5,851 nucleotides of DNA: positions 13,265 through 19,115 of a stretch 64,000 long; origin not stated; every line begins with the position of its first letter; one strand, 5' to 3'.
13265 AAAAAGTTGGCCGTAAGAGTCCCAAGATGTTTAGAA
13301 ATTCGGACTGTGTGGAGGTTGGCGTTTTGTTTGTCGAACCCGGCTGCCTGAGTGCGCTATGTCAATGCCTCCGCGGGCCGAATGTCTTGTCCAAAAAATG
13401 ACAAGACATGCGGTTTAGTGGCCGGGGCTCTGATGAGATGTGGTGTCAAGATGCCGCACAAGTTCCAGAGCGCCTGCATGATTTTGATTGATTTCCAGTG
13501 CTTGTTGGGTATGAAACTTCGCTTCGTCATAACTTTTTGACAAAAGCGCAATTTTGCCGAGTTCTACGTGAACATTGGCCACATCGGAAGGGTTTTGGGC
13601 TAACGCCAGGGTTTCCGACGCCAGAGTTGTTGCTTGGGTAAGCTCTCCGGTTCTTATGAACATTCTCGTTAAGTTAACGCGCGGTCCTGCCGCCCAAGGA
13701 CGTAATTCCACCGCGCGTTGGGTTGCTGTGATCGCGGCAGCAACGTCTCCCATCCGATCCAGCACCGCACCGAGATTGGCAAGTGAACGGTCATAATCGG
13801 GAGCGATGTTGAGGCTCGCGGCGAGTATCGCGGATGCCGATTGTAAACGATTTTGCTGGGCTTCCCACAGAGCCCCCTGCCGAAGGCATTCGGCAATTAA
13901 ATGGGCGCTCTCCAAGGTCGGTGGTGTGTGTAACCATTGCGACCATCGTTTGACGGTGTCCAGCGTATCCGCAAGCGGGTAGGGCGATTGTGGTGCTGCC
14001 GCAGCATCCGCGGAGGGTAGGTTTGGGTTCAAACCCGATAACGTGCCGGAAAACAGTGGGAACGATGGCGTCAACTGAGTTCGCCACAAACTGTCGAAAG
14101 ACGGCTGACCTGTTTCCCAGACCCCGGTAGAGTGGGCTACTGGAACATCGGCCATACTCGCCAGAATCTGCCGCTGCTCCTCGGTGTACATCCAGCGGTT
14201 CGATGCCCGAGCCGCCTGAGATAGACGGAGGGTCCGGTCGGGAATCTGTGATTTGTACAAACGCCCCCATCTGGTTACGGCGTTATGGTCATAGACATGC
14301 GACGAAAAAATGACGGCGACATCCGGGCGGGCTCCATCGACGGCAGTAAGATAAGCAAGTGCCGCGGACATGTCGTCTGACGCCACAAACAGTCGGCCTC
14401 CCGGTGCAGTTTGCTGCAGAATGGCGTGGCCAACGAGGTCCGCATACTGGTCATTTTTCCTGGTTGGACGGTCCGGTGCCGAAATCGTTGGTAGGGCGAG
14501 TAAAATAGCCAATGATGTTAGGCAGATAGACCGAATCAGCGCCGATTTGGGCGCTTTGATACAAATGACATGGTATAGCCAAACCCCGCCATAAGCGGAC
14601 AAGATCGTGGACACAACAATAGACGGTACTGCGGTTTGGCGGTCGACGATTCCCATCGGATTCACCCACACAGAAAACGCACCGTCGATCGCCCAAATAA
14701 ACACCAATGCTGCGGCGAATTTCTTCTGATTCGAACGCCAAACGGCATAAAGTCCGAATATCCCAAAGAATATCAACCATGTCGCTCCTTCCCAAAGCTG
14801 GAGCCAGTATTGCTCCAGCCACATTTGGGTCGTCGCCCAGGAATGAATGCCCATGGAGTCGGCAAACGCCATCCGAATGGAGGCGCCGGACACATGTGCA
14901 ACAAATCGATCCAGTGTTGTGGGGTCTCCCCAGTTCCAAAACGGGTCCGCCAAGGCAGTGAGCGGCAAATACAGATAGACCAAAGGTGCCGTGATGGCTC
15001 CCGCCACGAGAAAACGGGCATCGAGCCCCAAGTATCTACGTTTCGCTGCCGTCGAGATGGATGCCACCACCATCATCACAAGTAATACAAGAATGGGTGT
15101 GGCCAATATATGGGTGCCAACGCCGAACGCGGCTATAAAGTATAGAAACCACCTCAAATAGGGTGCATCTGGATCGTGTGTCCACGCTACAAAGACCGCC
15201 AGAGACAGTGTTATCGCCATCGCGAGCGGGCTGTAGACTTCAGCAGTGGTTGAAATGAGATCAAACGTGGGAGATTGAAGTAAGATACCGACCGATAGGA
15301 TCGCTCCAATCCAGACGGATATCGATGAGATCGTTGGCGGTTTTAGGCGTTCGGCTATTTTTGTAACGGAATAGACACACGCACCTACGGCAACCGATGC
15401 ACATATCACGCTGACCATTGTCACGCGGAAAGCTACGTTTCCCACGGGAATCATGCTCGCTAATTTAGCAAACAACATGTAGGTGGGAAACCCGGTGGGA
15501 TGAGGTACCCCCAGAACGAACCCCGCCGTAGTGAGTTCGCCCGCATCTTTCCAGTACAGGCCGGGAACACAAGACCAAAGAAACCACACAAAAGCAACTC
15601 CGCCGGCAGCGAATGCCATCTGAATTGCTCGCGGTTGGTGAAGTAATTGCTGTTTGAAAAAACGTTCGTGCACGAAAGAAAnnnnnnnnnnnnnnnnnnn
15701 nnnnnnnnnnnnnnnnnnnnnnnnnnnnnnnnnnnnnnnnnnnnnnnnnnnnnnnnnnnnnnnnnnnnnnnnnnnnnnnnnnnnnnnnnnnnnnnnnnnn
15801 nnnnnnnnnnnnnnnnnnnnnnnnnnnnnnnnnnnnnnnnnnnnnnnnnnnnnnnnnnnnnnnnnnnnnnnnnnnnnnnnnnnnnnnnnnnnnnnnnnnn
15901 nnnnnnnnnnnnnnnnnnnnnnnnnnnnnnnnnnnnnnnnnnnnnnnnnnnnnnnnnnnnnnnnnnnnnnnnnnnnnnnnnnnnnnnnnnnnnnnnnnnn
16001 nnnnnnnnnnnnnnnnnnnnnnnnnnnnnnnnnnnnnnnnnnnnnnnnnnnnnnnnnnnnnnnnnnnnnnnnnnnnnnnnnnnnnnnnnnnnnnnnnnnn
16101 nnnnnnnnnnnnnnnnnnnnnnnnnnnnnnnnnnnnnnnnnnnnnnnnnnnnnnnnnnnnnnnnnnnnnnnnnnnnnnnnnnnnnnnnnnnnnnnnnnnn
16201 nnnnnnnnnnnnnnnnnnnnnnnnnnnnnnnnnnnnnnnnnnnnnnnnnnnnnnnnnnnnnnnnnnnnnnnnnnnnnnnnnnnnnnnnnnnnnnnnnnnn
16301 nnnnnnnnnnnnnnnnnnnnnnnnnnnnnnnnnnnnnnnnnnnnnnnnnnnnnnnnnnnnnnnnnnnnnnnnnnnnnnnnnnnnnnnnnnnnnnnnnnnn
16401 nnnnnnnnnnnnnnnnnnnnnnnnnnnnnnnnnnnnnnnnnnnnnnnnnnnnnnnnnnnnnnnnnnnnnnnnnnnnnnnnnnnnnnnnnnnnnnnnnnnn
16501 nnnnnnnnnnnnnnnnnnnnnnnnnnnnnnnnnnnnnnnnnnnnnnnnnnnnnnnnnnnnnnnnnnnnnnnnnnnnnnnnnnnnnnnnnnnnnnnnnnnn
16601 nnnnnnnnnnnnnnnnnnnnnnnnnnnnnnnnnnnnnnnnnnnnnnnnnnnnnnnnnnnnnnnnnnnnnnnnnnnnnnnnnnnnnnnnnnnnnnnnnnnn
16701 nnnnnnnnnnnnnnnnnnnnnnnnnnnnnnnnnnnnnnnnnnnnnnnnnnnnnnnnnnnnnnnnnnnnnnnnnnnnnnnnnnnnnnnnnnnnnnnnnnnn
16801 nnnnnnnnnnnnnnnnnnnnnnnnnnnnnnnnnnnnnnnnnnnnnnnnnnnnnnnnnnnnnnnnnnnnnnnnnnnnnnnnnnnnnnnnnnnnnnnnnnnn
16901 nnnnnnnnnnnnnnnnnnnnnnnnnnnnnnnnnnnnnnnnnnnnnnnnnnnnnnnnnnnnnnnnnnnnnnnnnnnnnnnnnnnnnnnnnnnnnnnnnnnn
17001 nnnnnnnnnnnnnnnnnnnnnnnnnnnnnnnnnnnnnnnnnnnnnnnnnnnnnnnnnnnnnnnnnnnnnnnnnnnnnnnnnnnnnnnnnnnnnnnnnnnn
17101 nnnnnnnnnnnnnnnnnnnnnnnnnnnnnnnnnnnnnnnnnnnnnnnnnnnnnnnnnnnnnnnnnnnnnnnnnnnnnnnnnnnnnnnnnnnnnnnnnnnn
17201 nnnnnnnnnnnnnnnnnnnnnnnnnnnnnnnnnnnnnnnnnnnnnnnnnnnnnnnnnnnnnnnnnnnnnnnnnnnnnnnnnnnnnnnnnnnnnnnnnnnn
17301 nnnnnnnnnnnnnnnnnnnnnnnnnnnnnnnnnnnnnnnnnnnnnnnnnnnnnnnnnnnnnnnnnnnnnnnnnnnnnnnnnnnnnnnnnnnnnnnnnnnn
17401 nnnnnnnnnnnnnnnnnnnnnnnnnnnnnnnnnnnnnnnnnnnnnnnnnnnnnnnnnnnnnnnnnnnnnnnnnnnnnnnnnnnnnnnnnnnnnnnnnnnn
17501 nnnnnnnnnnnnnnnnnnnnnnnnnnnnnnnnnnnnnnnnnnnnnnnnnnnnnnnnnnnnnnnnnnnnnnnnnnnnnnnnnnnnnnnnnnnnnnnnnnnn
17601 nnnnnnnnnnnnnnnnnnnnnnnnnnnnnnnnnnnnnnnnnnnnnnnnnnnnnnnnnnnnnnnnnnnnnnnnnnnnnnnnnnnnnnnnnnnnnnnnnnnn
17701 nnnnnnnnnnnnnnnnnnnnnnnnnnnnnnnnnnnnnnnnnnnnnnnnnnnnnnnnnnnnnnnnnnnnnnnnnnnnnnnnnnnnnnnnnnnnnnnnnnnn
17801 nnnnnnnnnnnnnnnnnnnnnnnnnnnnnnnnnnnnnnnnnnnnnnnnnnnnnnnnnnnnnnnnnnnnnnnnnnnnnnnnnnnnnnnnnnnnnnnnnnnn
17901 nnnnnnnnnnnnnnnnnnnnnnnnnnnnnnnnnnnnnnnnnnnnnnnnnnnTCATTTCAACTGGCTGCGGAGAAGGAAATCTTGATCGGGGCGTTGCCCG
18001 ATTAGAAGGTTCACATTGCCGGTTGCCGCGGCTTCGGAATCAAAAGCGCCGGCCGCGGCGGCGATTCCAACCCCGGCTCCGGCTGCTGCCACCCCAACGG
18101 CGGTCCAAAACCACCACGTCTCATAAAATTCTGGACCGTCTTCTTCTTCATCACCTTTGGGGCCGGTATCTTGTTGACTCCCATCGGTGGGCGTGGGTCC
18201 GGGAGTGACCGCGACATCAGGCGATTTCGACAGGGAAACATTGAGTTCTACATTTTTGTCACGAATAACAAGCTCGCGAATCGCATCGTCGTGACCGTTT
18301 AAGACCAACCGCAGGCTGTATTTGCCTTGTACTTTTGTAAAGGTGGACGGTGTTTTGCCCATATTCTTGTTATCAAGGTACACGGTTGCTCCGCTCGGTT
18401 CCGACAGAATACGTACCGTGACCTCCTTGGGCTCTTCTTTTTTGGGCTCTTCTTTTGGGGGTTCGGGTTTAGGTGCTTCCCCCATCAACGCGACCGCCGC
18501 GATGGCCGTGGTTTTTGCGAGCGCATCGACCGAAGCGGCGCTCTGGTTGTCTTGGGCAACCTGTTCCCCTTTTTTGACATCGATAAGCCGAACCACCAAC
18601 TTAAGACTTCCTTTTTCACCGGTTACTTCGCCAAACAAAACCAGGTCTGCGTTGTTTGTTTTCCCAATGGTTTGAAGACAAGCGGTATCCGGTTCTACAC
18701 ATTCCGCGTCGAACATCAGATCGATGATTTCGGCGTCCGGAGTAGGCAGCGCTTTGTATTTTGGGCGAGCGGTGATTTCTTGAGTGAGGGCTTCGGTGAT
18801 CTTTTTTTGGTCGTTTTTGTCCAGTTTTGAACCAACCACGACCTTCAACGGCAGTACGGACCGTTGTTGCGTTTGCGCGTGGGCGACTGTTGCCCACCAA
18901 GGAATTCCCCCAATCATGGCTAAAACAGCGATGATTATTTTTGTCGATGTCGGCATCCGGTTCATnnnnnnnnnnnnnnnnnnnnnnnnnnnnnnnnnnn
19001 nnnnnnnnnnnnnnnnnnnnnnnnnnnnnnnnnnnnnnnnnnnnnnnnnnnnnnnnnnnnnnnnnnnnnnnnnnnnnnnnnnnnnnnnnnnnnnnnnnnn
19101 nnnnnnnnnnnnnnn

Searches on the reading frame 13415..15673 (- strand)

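Call 76: search_protein_families(library=pfam, proteins=[window:13415-15673:-], max_evalue=0.001)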
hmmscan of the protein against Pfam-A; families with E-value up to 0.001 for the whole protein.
window:13415-15673:- (752 aa): 7 families
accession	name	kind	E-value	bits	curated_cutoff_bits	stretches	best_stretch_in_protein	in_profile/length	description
PF11028.14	TMEM260-like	-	2.7e-22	79.8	24.2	1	43-204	1-170/179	Protein O-mannosyl-transferase TMEM260-like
PF07719.23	TPR_2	-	8.9e-10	38.4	27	0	699-732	1-34/34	Tetratricopeptide repeat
PF00515.34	TPR_1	-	2.8e-09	36.8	27.8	0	630-659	3-32/34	Tetratricopeptide repeat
PF13424.12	TPR_12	-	5.1e-08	33.4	30.1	0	671-730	12-76/77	Tetratricopeptide repeat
PF14559.12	TPR_19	-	1.4e-06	29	25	0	641-701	4-64/68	Tetratricopeptide repeat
PF13181.12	TPR_8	-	1.9e-06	28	25.7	0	629-659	2-32/34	Tetratricopeptide repeat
PF13431.12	TPR_17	-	0.0007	20.1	24.4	0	620-648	5-33/34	Tetratricopeptide repeat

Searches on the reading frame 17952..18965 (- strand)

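Call 77: search_protein_families(library=pfam, proteins=[window:17952-18965:-], max_evalue=0.001)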
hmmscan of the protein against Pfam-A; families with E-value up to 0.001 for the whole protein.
window:17952-18965:- (337 aa): 1 family
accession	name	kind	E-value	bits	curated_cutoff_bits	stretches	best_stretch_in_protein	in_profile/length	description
PF08308.17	PEGA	-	7.6e-15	55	20.8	1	182-248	2-70/71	PEGA domain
